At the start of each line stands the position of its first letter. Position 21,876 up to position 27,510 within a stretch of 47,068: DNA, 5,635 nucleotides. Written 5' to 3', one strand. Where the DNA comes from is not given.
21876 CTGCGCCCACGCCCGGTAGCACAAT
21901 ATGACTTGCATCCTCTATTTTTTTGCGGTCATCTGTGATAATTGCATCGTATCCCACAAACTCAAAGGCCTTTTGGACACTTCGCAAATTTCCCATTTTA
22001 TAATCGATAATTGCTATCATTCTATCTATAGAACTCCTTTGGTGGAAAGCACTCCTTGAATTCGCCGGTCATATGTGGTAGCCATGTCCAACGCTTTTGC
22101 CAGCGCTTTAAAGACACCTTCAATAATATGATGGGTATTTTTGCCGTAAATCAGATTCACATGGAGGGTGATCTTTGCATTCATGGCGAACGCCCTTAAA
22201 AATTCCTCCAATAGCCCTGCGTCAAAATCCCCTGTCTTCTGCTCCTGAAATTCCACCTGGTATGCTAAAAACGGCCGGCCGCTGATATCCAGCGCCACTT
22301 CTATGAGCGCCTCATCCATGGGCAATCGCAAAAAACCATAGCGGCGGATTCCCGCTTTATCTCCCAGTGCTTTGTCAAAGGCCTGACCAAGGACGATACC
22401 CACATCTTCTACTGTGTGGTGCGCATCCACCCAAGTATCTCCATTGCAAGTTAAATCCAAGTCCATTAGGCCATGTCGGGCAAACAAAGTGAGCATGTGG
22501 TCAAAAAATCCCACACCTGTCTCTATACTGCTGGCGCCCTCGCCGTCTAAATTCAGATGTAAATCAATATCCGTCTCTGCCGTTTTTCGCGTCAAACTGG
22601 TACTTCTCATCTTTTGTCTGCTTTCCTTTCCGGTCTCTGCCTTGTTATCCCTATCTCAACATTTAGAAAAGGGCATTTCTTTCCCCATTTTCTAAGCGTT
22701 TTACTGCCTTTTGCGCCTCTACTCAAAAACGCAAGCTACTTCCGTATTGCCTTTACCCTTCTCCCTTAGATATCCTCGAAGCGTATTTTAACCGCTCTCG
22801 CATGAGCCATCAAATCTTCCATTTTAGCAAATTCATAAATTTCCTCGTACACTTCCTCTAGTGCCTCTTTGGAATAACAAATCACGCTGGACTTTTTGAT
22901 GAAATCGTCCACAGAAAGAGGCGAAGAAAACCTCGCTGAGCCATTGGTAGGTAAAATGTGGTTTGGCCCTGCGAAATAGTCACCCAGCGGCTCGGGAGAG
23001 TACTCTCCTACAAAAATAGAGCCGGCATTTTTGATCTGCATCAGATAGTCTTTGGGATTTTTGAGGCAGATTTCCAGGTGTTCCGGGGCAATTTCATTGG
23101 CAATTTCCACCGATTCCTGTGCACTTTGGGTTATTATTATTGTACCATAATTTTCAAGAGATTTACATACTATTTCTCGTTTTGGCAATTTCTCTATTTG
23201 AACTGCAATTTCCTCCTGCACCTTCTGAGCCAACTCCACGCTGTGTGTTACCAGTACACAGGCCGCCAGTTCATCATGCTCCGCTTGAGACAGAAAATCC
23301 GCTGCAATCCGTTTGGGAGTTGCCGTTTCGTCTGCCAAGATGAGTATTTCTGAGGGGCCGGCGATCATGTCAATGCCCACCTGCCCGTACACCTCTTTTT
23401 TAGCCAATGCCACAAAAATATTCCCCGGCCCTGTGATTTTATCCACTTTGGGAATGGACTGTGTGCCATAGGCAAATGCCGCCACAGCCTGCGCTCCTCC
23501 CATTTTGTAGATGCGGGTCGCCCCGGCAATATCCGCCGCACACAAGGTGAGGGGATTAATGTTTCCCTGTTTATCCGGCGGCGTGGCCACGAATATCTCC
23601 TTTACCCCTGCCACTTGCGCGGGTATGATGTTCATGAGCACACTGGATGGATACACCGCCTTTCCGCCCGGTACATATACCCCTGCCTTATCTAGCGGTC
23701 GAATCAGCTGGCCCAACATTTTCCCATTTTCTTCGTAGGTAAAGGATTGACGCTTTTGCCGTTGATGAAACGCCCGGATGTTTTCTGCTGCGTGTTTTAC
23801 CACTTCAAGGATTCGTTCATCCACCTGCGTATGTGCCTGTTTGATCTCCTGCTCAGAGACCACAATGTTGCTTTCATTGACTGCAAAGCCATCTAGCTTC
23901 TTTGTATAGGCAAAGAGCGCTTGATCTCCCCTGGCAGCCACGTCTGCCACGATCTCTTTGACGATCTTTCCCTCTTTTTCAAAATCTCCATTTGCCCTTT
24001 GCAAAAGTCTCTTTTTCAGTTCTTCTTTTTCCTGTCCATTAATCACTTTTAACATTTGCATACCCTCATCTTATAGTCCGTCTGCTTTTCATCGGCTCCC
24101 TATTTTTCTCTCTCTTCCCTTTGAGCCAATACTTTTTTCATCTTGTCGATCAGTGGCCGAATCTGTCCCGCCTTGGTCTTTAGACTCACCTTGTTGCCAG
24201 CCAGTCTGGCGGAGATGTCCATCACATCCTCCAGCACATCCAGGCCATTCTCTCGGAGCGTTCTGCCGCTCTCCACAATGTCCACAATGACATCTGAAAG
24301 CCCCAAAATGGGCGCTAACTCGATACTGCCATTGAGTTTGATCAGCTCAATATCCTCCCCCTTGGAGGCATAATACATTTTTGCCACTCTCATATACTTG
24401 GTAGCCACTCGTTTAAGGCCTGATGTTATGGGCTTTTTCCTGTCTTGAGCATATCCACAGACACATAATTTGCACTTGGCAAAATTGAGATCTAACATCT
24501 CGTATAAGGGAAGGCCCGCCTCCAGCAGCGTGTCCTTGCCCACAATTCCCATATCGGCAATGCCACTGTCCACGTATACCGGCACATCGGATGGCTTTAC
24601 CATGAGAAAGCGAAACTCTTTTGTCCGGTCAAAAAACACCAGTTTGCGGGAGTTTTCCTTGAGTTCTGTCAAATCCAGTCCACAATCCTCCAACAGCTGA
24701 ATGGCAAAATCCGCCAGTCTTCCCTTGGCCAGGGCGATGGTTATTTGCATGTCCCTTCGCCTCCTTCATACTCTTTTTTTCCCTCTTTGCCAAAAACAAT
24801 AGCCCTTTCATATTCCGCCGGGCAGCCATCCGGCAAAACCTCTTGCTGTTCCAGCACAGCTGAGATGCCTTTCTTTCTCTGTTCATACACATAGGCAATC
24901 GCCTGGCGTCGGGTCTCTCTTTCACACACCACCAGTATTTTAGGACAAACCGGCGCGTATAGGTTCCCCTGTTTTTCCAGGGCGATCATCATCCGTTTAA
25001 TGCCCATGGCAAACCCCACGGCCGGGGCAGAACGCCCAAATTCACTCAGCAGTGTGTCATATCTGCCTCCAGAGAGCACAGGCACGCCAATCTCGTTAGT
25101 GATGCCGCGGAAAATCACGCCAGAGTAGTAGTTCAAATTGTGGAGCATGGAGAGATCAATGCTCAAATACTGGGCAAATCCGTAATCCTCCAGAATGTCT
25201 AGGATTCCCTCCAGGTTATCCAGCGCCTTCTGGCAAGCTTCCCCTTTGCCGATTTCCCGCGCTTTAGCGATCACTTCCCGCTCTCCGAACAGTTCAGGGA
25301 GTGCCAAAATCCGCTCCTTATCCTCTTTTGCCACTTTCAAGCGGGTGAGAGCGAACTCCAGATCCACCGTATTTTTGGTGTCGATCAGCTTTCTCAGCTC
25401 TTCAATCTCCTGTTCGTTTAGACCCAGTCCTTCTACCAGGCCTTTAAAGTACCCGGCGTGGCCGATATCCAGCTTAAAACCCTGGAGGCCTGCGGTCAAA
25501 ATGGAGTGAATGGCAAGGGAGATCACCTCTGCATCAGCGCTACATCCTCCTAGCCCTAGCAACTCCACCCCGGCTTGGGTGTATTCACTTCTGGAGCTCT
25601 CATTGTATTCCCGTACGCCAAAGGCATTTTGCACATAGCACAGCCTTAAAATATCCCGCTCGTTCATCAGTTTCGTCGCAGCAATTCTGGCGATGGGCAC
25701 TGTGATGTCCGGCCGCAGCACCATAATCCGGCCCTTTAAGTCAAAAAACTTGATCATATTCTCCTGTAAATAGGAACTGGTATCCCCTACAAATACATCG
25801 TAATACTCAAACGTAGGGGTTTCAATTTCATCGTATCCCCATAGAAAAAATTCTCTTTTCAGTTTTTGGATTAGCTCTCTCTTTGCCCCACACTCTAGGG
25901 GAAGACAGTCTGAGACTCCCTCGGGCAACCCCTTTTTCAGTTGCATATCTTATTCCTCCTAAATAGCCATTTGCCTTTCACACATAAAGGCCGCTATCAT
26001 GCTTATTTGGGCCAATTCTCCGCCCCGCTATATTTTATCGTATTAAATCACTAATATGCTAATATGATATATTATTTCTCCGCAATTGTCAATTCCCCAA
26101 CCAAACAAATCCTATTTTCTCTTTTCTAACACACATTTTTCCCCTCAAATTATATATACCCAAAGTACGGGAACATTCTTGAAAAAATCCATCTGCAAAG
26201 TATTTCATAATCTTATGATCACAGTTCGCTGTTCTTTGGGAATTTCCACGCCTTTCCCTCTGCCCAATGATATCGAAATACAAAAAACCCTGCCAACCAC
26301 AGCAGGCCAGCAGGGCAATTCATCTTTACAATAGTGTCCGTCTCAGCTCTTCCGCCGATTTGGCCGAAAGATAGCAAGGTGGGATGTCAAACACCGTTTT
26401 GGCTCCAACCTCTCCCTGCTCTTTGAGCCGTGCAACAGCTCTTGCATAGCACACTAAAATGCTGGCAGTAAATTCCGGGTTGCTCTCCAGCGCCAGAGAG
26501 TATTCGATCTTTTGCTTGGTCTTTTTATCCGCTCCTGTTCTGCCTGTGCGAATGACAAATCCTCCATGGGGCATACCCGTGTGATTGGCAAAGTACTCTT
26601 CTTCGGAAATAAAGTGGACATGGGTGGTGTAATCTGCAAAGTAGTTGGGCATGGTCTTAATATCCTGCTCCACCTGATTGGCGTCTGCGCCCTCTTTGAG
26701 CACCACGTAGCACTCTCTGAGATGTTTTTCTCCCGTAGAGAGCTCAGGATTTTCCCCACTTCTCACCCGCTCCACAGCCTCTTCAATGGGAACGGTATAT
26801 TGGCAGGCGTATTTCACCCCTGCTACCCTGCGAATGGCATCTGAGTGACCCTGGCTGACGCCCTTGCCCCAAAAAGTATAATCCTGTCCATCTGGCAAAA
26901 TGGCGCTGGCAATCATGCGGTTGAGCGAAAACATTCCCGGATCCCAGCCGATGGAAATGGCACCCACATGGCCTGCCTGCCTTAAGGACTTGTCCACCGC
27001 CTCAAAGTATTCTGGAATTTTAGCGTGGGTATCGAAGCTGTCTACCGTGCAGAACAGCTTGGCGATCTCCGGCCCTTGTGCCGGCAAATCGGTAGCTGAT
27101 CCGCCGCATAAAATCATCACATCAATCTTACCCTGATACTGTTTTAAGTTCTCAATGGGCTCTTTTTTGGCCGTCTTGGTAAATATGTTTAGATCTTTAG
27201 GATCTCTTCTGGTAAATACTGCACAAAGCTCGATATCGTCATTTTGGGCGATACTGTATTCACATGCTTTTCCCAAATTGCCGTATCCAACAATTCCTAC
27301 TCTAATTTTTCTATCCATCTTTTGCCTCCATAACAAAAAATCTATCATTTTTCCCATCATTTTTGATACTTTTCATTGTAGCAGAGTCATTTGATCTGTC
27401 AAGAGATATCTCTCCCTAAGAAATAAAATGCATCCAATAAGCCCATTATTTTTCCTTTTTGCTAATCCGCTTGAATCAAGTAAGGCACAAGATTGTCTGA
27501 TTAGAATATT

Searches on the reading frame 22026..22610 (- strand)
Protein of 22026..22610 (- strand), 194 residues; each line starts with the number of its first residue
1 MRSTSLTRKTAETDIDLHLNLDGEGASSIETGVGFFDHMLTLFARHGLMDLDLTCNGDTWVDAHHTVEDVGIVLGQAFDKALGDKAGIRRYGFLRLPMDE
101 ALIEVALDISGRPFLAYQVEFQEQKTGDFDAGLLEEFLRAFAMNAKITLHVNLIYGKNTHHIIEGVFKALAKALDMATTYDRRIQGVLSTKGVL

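Call 8: search_protein_families(library=pfam, proteins=[window:22026-22610:-])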
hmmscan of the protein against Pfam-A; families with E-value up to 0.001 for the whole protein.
window:22026-22610:- (194 aa): 1 family
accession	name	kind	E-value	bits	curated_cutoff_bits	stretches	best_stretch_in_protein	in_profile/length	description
PF00475.24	IGPD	-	5.9e-68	227.9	27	1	31-174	1-144/144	Imidazoleglycerol-phosphate dehydratase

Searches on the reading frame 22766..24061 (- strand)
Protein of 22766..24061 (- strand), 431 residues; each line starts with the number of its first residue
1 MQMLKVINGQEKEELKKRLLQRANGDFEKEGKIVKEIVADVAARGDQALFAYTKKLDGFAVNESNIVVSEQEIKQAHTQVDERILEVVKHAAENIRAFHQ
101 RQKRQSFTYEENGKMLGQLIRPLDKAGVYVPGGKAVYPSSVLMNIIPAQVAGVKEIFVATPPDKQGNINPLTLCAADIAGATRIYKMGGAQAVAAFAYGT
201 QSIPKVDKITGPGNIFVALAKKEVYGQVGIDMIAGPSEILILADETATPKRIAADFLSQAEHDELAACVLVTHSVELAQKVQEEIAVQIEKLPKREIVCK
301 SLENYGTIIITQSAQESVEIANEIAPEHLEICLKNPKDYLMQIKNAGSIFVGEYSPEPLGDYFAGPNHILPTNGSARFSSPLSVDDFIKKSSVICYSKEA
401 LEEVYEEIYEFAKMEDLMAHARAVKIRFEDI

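Call 8: search_protein_families(library=pfam, proteins=[window:22766-24061:-])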
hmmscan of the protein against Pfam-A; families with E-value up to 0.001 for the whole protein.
window:22766-24061:- (431 aa): 1 family
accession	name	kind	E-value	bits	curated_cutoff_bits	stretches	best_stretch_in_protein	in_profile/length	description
PF00815.25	Histidinol_dh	-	1.8e-176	587.6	27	1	21-428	2-411/411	Histidinol dehydrogenase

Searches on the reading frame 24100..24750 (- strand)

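Call 8: search_protein_families(library=pfam, proteins=[window:24100-24750:-])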
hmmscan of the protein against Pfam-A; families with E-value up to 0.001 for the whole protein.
window:24100-24750:- (216 aa): 1 family
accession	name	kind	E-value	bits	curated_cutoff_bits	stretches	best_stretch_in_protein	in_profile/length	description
PF01634.23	HisG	-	5.1e-51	173.2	25.5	1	52-205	1-157/158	ATP phosphoribosyltransferase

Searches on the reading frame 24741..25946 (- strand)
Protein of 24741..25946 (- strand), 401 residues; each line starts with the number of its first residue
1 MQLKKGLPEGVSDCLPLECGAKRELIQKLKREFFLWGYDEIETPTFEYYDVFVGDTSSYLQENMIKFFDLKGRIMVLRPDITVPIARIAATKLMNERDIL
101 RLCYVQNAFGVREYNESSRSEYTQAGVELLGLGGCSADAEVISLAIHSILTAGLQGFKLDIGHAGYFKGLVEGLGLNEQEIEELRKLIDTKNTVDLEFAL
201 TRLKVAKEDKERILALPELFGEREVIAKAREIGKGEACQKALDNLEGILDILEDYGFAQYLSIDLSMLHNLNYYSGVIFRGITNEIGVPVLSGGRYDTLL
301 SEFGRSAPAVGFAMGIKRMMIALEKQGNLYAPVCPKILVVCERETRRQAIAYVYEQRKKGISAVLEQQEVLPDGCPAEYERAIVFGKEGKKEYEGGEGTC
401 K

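Call 8: search_protein_families(library=pfam, proteins=[window:24741-25946:-])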
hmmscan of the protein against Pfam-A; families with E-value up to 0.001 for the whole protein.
window:24741-25946:- (401 aa): 1 family
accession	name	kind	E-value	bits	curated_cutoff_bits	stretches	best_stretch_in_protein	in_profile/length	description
PF13393.11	tRNA-synt_His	-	1.1e-78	265.1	25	1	10-318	1-307/308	Histidyl-tRNA synthetase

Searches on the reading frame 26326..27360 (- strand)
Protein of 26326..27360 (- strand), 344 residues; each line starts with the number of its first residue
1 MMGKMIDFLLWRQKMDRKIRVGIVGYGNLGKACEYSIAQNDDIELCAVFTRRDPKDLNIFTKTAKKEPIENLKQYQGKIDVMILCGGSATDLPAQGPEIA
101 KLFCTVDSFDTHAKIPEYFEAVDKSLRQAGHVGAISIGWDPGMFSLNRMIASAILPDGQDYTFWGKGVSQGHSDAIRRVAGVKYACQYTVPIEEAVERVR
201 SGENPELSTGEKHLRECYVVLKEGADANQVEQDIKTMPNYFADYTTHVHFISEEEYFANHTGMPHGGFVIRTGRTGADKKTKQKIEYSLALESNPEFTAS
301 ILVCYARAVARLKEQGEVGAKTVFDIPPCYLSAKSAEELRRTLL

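Call 8: search_protein_families(library=pfam, proteins=[window:26326-27360:-])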
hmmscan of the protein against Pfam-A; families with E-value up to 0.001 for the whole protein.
window:26326-27360:- (344 aa): 1 family
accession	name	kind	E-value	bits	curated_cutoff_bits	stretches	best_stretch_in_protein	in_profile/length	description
PF16654.10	DAPDH_C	-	3.1e-76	254.9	30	1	138-293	1-154/154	Diaminopimelic acid dehydrogenase C-terminal domain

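Call 14: find_encoding_contigs(protein=window:26326-27360:-, flank=6000, max_places=10)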
Protein window:26326-27360:- (344 aa): no gene with exactly this product is on record in the collection.

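Call 16: find_encoding_contigs(protein=window:26326-27318:-, flank=6000, max_places=10)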
Protein window:26326-27318:- (330 aa): 6 contigs read that carry it; 6 places shown.
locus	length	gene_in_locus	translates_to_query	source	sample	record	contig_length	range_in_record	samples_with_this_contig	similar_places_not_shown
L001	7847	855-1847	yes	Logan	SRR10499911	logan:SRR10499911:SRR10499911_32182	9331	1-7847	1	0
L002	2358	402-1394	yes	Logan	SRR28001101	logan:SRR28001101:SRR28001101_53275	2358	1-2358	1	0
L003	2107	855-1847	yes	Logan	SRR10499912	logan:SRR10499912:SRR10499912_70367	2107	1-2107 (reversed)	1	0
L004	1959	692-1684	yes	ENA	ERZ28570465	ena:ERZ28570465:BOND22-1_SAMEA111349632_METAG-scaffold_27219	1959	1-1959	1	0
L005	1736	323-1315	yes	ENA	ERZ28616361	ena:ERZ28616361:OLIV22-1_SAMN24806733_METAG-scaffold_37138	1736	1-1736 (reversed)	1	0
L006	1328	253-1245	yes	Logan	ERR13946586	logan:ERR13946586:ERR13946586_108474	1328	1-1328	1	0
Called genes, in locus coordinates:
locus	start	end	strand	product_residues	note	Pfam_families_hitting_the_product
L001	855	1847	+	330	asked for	PF16654:DAPDH_C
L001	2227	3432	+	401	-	PF13393:tRNA-synt_His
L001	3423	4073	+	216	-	PF01634:HisG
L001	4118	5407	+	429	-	PF00815:Histidinol_dh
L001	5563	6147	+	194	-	PF00475:IGPD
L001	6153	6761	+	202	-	PF00117:GATase, PF07685:GATase_3 (weak), PF07722:Peptidase_C26 (faint)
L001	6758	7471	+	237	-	PF00977:His_biosynth, PF00218:IGPS (faint), PF01207:Dus (faint), PF03060:NMO (faint), PF01180:DHO_dh (faint)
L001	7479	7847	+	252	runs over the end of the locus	PF00977:His_biosynth, PF01207:Dus (faint), PF02581:TMP-TENI (faint)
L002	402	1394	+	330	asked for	PF16654:DAPDH_C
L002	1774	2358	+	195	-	?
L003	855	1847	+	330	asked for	PF16654:DAPDH_C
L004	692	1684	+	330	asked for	PF16654:DAPDH_C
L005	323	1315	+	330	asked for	PF16654:DAPDH_C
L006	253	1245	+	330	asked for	PF16654:DAPDH_C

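Call 35: find_homologous_proteins(query=window:26326-27318:-, max_evalue=1e-100)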
Query window:26326-27318:- (330 aa): 7996 proteins with E <= 1e-100 among 8000 candidates; the best 120 are listed.
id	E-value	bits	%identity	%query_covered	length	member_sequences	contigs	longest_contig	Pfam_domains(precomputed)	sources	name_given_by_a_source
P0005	1.3e-222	756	100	100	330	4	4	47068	PF16654.11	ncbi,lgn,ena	-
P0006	5.7e-213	724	-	-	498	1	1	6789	PF16654.11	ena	-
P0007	5.3e-173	593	-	-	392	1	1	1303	PF16654.11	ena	-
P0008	1.1e-148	513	68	100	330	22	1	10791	PF01113.27,PF16654.11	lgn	-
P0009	1.8e-147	509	67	99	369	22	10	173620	PF16654.11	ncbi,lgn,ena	-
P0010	2.8e-147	508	68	99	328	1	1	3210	PF16654.11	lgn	-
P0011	4.2e-147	508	68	99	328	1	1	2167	PF16654.11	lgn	-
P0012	4.4e-147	508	67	99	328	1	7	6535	PF16654.11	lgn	-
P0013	5.3e-147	507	68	99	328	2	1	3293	PF01113.27,PF16654.11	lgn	-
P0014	1.0e-146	506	68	99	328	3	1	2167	PF16654.11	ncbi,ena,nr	ncbi:MAG: diaminopimelate dehydrogenase [Lachnospiraceae bacterium]|nr:diaminopimelate dehydrogenase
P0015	1.6e-146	506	68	99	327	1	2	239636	PF16654.11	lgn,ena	-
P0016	3.1e-146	505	68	99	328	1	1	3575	PF16654.11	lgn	-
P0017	3.2e-146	505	67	99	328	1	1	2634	PF16654.11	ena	-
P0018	4.3e-146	504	69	99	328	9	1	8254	PF16654.11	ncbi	-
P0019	7.9e-146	503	66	99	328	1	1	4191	PF16654.11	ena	-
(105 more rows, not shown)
